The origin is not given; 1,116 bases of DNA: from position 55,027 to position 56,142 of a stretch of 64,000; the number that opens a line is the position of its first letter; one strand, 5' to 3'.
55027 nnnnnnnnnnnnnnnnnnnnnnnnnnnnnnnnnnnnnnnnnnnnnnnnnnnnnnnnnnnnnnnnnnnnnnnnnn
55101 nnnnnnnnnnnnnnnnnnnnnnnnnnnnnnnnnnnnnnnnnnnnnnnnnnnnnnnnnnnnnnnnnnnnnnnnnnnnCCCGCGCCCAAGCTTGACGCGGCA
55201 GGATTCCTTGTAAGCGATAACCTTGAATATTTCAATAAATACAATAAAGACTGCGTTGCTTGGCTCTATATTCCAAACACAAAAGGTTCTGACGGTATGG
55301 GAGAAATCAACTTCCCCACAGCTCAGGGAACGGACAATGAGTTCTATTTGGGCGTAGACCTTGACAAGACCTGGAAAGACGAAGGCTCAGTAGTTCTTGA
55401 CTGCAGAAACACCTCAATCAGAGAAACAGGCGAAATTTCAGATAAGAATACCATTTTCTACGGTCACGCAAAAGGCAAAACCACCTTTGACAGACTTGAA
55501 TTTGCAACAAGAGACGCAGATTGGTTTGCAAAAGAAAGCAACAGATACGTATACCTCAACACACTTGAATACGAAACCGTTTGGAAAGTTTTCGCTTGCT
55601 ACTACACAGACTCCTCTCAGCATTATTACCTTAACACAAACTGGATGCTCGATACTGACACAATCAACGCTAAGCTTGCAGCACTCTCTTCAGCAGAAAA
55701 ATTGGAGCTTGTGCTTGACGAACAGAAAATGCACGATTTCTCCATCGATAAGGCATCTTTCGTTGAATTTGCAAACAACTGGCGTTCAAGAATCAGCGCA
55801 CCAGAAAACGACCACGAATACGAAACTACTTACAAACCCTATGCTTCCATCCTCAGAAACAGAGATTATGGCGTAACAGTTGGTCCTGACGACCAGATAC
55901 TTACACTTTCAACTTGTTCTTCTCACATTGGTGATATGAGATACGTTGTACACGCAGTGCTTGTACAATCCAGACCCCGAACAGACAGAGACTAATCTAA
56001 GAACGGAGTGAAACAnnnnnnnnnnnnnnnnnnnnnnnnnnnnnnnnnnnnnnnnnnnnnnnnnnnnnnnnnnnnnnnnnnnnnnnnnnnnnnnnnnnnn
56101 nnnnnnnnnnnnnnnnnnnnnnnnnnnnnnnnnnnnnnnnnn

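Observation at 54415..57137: Two adjacent class-B-sortase-like genes with unusual anchors, and no recognisable substrate gene nearby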

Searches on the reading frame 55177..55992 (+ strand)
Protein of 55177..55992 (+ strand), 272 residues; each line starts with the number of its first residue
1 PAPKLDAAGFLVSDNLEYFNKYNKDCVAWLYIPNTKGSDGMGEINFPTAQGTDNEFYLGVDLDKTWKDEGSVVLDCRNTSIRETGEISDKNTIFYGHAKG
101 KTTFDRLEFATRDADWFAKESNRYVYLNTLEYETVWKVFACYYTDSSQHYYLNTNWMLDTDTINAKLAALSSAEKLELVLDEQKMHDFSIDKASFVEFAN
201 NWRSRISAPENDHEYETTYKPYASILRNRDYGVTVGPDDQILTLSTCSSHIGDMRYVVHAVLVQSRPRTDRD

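Call 35: search_protein_representatives(protein=window:55177-55992:+)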
Query: 272 residues. Proteins with E-value up to 0.001 (for the whole library): 3643; up to 1e-10: 384; up to 1e-30: 14. The best 150 are listed.
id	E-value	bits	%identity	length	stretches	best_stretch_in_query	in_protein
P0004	1.7e-128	444.6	74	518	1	1-272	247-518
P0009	6.3e-68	245.9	51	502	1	1-271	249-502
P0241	2.7e-64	234.1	48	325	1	1-267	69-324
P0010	7.5e-63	229.3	44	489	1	4-271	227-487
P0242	2.1e-55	204.9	46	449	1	2-268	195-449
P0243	2.5e-55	204.6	44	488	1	1-271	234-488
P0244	4.3e-51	190.8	43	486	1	1-269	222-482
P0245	1.7e-41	159.3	42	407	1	1-266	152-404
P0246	1.7e-41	159.3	43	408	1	3-269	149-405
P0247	4.2e-41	158.0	40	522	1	11-267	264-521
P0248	5.6e-39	151.0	38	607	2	4-186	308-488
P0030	5.7e-39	151.0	42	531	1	1-266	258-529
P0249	2.0e-36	142.6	38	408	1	1-266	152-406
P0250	8.6e-33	130.7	39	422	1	2-269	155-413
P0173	1.7e-20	90.4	37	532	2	10-165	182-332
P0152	1.5e-19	87.3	38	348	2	5-157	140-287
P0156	2.3e-19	86.7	35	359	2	5-159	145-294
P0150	2.3e-17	80.2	36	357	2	19-154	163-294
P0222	1.1e-16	77.9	35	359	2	18-149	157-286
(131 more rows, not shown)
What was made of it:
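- The next hits, at E>=1e-20, match in two stretches and include B-type proteins such as P0152, P0156, P0222 and P0150 (call 35).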

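Call 81: search_protein_families(library=pfam, proteins=[P0241, P0242, P0243, P0244, P0245, P0246, P0247, P0248, P0249, P0250], max_evalue=0.01)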
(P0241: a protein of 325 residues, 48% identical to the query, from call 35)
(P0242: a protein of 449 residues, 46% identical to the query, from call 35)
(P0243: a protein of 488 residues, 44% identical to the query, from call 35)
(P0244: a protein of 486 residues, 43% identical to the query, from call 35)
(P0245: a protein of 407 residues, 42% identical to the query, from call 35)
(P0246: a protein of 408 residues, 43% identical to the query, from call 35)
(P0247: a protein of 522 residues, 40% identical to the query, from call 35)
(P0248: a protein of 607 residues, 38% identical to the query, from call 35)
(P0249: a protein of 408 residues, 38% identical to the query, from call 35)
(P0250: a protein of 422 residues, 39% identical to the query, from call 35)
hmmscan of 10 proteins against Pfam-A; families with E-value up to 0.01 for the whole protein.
P0241 (325 aa): 2 families
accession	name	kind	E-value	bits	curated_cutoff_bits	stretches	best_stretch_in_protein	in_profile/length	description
PF04203.18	Sortase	-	8.2e-11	42.2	26.6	1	98-320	1-125/125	Sortase domain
PF02368.24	Big_2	-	2e-07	31.3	22.8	1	2-45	36-79/79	Bacterial Ig-like domain (group 2)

P0242 (449 aa): 3 families
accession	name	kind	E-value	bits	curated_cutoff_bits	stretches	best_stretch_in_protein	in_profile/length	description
PF02368.24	Big_2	-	1.1e-17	64.2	22.8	1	91-166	2-77/79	Bacterial Ig-like domain (group 2)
PF04203.18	Sortase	-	2.3e-08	34.2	26.6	1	277-444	37-125/125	Sortase domain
PF21461.3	HL_N-beta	-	0.00025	21.2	27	1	130-162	19-49/57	Hyaluronate lyase, N-terminal beta-sheet domain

P0243 (488 aa): 3 families
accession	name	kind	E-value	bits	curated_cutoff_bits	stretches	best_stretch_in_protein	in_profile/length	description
PF02368.24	Big_2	-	5.8e-24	84.3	22.8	2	125-199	2-72/79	Bacterial Ig-like domain (group 2)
PF04203.18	Sortase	-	9.8e-07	29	26.6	1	263-381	1-95/125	Sortase domain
PF22359.2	Big-like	-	0.00023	21.8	27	1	70-112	6-46/48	Bacterial Ig-like domain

P0244 (486 aa): 4 families
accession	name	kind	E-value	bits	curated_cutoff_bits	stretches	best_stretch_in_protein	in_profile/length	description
PF02368.24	Big_2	-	2.1e-21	76.1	22.8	2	131-193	6-68/79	Bacterial Ig-like domain (group 2)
PF22359.2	Big-like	-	1.1e-08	35.6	27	1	78-115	11-46/48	Bacterial Ig-like domain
PF04203.18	Sortase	-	2.6e-08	34.1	26.6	1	439-476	87-125/125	Sortase domain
PF21461.3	HL_N-beta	-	0.00023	21.3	27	0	75-105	19-47/57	Hyaluronate lyase, N-terminal beta-sheet domain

P0245 (407 aa): 2 families
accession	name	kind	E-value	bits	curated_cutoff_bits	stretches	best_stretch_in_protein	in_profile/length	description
PF04203.18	Sortase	-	5.5e-11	42.7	26.6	1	181-400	1-124/125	Sortase domain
PF02368.24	Big_2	-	0.0011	19.2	22.8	1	52-122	7-78/79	Bacterial Ig-like domain (group 2)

P0246 (408 aa): 1 family
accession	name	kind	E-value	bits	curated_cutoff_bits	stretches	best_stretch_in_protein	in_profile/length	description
PF04203.18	Sortase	-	4.4e-10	39.8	26.6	2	327-399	65-125/125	Sortase domain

P0247 (522 aa): 4 families
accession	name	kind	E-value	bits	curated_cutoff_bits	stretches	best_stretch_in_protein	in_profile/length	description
PF02368.24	Big_2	-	3.4e-25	88.2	22.8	2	138-212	3-77/79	Bacterial Ig-like domain (group 2)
PF04203.18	Sortase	-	9.8e-09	35.5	26.6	1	283-515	1-123/125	Sortase domain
PF22359.2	Big-like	-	8.9e-06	26.3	27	1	173-215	5-46/48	Bacterial Ig-like domain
PF20578.4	aBig_2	-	0.00017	21.7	27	0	164-214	30-85/89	Atrophied bacterial Ig domain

P0248 (607 aa): 4 families
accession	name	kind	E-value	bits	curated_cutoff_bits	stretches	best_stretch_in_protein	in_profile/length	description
PF02368.24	Big_2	-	4.9e-21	74.9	22.8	2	49-105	22-78/79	Bacterial Ig-like domain (group 2)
PF22359.2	Big-like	-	2.6e-08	34.4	27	1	67-109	7-47/48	Bacterial Ig-like domain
PF04203.18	Sortase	-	8.4e-08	32.4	26.6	0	545-601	71-124/125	Sortase domain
PF21461.3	HL_N-beta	-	3e-05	24.1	27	0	68-101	19-50/57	Hyaluronate lyase, N-terminal beta-sheet domain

P0249 (408 aa): 3 families
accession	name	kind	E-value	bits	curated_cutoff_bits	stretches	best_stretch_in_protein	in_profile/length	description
PF04203.18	Sortase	-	2.4e-06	27.7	26.6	1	183-403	3-125/125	Sortase domain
PF02368.24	Big_2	-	2.8e-06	27.6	22.8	1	56-107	14-66/79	Bacterial Ig-like domain (group 2)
PF22359.2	Big-like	-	6.9e-06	26.6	27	1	79-108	5-34/48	Bacterial Ig-like domain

P0250 (422 aa): 2 families
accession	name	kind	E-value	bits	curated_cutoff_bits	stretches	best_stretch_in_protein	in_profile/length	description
PF04203.18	Sortase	-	2.1e-11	44.1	26.6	2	183-295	1-86/125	Sortase domain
PF02368.24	Big_2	-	3.7e-05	24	22.8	1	64-113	15-66/79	Bacterial Ig-like domain (group 2)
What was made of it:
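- Nine of 10 further A-type representatives carry Big_2 (call 81).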
